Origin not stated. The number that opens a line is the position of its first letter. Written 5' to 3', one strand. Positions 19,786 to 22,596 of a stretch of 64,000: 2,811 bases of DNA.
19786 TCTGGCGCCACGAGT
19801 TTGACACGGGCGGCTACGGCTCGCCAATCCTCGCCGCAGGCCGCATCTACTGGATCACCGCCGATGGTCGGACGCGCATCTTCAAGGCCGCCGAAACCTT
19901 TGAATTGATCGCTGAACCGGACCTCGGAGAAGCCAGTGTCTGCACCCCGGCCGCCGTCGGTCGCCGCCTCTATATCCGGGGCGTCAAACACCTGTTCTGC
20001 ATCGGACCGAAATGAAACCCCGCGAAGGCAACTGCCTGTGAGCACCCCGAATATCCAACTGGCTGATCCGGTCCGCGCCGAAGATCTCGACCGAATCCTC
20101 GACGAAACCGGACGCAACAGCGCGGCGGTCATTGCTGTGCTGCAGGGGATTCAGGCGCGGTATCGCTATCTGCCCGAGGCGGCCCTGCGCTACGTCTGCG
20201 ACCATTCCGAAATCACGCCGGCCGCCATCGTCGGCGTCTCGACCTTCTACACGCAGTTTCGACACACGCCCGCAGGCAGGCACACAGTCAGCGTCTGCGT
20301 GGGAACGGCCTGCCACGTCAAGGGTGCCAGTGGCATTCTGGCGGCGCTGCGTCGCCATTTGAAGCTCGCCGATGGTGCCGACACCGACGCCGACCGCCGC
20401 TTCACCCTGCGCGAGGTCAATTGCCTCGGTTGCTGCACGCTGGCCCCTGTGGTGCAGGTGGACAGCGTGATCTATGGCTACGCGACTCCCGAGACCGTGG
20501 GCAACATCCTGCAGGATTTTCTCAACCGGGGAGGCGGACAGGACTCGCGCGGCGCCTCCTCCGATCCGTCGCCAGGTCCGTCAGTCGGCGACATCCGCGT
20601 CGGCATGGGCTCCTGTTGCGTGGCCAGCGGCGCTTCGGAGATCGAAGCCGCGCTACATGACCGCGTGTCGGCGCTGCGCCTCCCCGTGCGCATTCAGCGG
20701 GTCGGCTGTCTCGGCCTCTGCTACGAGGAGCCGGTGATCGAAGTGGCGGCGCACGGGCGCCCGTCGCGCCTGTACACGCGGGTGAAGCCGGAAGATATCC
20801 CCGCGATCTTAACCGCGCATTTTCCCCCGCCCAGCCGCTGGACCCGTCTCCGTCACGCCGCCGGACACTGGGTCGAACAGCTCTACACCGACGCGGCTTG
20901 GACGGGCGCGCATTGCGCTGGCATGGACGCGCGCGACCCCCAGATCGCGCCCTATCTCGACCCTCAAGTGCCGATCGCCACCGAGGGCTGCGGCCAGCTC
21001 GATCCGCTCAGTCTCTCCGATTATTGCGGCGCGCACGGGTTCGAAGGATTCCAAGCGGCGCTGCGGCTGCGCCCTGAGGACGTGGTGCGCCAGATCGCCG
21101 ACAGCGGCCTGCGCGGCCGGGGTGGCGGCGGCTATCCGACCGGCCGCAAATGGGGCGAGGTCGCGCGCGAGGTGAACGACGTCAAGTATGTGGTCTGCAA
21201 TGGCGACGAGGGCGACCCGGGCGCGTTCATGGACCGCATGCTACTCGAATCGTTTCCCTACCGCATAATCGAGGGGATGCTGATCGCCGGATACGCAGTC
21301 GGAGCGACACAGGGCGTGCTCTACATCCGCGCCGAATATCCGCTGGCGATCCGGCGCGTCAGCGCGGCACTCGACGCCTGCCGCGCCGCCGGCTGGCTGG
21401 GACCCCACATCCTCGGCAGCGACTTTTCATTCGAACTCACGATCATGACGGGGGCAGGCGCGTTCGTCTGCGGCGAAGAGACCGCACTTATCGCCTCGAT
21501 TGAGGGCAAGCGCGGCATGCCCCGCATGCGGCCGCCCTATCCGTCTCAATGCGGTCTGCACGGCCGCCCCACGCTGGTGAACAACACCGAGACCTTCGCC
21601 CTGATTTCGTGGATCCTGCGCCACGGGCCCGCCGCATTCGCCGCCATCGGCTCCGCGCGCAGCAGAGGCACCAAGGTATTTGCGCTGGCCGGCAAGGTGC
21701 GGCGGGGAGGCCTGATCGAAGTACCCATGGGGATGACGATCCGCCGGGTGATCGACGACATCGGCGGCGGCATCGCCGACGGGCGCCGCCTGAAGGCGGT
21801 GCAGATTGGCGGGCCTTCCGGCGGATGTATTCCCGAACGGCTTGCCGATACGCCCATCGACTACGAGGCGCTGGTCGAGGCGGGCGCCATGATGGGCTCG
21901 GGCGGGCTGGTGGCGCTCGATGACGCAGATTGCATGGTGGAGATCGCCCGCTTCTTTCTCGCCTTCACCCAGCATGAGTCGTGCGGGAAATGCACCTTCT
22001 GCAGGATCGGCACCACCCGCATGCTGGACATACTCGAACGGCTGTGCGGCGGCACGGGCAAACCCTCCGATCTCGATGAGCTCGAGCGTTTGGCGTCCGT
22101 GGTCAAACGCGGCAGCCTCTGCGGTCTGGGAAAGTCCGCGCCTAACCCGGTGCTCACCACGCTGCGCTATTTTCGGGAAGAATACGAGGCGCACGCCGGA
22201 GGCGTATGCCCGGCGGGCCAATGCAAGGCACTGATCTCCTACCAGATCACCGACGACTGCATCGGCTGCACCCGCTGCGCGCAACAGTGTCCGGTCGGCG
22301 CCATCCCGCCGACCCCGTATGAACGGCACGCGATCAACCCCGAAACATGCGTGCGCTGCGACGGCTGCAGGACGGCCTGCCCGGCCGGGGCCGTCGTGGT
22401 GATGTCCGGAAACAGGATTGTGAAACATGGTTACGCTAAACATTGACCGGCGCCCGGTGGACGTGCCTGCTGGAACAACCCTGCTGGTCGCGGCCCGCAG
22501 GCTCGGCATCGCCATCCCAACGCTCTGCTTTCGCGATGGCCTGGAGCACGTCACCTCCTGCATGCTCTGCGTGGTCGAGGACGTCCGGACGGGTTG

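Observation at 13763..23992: Operon coupling periplasmic beta-propellers, a NapGH-like transmembrane ferredoxin pair and a cytoplasmic NuoEF/GltD-like NAD(P)H flavoprotein module: candidate undescribed electron conduit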

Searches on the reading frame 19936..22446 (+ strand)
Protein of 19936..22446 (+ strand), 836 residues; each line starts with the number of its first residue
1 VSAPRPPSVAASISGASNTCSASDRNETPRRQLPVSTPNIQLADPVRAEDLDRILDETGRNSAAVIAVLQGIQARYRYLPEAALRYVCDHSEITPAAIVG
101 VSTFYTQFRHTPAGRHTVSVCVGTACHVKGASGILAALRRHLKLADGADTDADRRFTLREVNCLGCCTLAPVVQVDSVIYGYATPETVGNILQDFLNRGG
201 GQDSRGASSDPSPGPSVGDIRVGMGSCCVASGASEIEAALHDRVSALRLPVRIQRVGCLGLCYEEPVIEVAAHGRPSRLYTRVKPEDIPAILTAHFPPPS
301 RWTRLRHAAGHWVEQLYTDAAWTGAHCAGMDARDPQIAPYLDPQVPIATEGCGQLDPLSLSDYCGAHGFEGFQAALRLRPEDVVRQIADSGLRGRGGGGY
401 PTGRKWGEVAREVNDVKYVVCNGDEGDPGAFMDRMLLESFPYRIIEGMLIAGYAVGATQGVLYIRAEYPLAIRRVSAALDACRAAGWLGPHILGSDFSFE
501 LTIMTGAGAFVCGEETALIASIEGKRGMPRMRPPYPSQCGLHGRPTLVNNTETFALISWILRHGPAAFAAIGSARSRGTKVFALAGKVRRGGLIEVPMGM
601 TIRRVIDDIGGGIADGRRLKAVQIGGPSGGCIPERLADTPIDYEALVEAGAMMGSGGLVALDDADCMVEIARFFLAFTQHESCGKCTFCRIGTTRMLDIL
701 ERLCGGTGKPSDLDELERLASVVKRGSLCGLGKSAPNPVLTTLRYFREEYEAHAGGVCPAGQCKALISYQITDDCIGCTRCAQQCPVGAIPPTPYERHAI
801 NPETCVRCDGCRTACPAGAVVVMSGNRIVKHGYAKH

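Call 4: search_protein_families(library=pfam, proteins=[window:19936-22446:+], max_evalue=0.01)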
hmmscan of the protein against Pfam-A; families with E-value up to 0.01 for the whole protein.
window:19936-22446:+ (836 aa): 13 families
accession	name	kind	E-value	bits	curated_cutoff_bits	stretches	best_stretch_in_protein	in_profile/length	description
PF01257.25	2Fe-2S_thioredx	-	5.5e-49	166.2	24.8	2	52-194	2-143/145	Thioredoxin-like [2Fe-2S] ferredoxin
PF01512.22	Complex1_51K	-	3.9e-44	150.6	31.2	1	387-557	1-148/150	Nuo51 FMN-binding domain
PF10589.14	NADH_4Fe-4S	-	1.3e-33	115.1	23.5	1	669-753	1-85/85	NADH-ubiquinone oxidoreductase-F iron-sulfur binding region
PF00037.32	Fer4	-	2.1e-07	30.9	21.1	2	771-790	4-23/24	4Fe-4S binding domain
PF12838.12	Fer4_7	-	2.3e-07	31.6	27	1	775-819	2-52/52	4Fe-4S dicluster domain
PF14697.11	Fer4_21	-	4.5e-07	30.3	35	1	773-819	6-56/59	4Fe-4S dicluster domain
PF10531.15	SLBB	-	1.6e-06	28.2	27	1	582-630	2-53/55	SLBB domain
PF13187.11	Fer4_9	-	5.6e-06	26.7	27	1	774-819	1-51/52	4Fe-4S dicluster domain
PF07845.16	DUF1636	-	4.3e-05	24.3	31.6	0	246-293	37-85/117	Protein of unknown function (DUF1636)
PF13237.11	Fer4_10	-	8e-05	22.9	25.5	2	771-816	5-53/53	4Fe-4S dicluster domain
PF22461.2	SLBB_2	-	0.0006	20.3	27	1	582-650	3-63/79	SLBB domain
PF12837.12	Fer4_6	-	0.0052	17.1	25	1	773-790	7-24/24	4Fe-4S binding domain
PF12797.12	Fer4_2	-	0.0086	16.4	24.5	0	798-817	3-22/22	4Fe-4S binding domain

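Call 5: search_protein_families(library=ncbifam, proteins=[window:19936-22446:+], max_evalue=0.01)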
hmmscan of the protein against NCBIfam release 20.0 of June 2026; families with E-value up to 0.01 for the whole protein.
window:19936-22446:+ (836 aa): 48 families (the best 25 are shown)
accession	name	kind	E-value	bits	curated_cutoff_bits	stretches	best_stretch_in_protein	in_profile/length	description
TIGR01959.1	nuoF_fam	equivalog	4.1e-135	450.3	558.65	1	357-753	11-409/410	NADH-quinone oxidoreductase subunit NuoF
NF010120.0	PRK13596.1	equivalog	1.6e-103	346.6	389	1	370-753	30-416/433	NADH-quinone oxidoreductase subunit NuoF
NF008436.0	PRK11278.1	equivalog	1.6e-102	343.7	749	1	356-753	23-425/448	NADH-quinone oxidoreductase subunit NuoF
NF005722.0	PRK07539.1-2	equivalog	1.9e-37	128.8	141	1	49-194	11-155/157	NADH-quinone oxidoreductase subunit NuoE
NF005747.0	PRK07571.1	equivalog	2.7e-33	115.1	224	1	42-196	16-169/173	bidirectional hydrogenase complex protein HoxE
TIGR01958.1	nuoE_fam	subfamily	1.8e-32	112.5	142.4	1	60-195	13-147/148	NADH-quinone oxidoreductase subunit NuoE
NF004638.0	PRK05988.1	equivalog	2.9e-31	108.4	198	1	47-194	10-156/159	formate dehydrogenase subunit gamma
NF005725.0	PRK07539.1-5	equivalog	1.1e-28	100.1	220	1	59-195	35-171/174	NADH-quinone oxidoreductase subunit NuoE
NF005721.0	PRK07539.1-1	equivalog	6.8e-27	94.5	308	1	49-207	32-189/292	NADH-quinone oxidoreductase subunit NuoE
NF005724.0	PRK07539.1-4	equivalog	1.6e-25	90.3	280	1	58-207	35-188/240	NADH-quinone oxidoreductase subunit NuoE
NF005723.0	PRK07539.1-3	equivalog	2.9e-20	72.7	226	1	60-194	21-155/158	NADH-quinone oxidoreductase subunit NuoE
NF009040.0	PRK12373.1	equivalog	1.6e-19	71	514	1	58-203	32-176/400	NADH-quinone oxidoreductase subunit E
NF058577.1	FdxA_fam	equivalog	8.7e-12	45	65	1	768-819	2-52/52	4Fe-4S ferredoxin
TIGR01945.1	rnfC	subfamily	9.1e-12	44.2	245.95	1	375-480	116-219/435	RnfABCDGE type electron transport complex subunit C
NF003454.1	PRK05035.1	equivalog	6.3e-11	41.5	345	1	377-481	120-221/556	electron transport complex subunit RsxC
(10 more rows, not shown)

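Call 11: search_solved_structures(query=window:19936-22446:+)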
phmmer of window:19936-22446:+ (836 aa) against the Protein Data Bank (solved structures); distinct sequences matched with E-value up to 0.001: 195 (the best 60 are shown).
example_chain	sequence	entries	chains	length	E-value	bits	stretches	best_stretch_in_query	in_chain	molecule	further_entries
9n5u_B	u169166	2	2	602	2.9e-205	687.3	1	219-823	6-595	NfnB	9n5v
9bov_B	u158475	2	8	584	3.1e-203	680.6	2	338-822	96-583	NADH dehydrogenase (Quinone)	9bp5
8oh5_B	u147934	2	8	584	6.7e-195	653.1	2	341-821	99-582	NAD-reducing hydrogenase subunit HoxF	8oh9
7t2r_B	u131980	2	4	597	6.9e-182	610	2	339-820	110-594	NiFe hydrogenase subunit B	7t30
7q4v_B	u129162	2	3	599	3.5e-180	604.4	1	224-820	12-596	Iron hydrogenase HydB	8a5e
8a6t_B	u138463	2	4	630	1.8e-175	588.8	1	250-820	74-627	Electron bifurcating hydrogenase subunit HydB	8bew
7q4w_B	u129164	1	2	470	1.7e-173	582.2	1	360-820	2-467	Iron hydrogenase HydB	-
7p5h_B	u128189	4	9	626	1.2e-168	566.2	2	350-820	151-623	Fe-hydrogenase, subunit beta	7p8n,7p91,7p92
9mqx_B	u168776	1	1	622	3.5e-160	538.2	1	220-821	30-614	NADH:ubiquinone oxidoreductase, NADH-binding (51 kD) subunit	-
6vw7_B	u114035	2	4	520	7.5e-123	414.7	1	337-751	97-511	NAD-dependent formate dehydrogenase beta subunit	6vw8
6tg9_B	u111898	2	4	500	4.9e-112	378.9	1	339-750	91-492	Formate dehydrogenase subunit beta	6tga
9wxb_C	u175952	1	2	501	3.6e-110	372.8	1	338-750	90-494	Formate dehydrogenase beta subunit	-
8e9g_F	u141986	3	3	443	1.7e-103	350.7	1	343-761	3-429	NADH-quinone oxidoreductase subunit F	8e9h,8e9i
2fug_1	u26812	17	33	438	5.8e-103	348.9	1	359-754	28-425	NADH-quinone oxidoreductase chain 1 | NADH-QUINONE OXIDOREDUCTASE SUBUNIT 1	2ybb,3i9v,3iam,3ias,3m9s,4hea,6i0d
7p64_F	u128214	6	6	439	2.4e-98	333.7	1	356-752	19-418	NADH-quinone oxidoreductase subunit F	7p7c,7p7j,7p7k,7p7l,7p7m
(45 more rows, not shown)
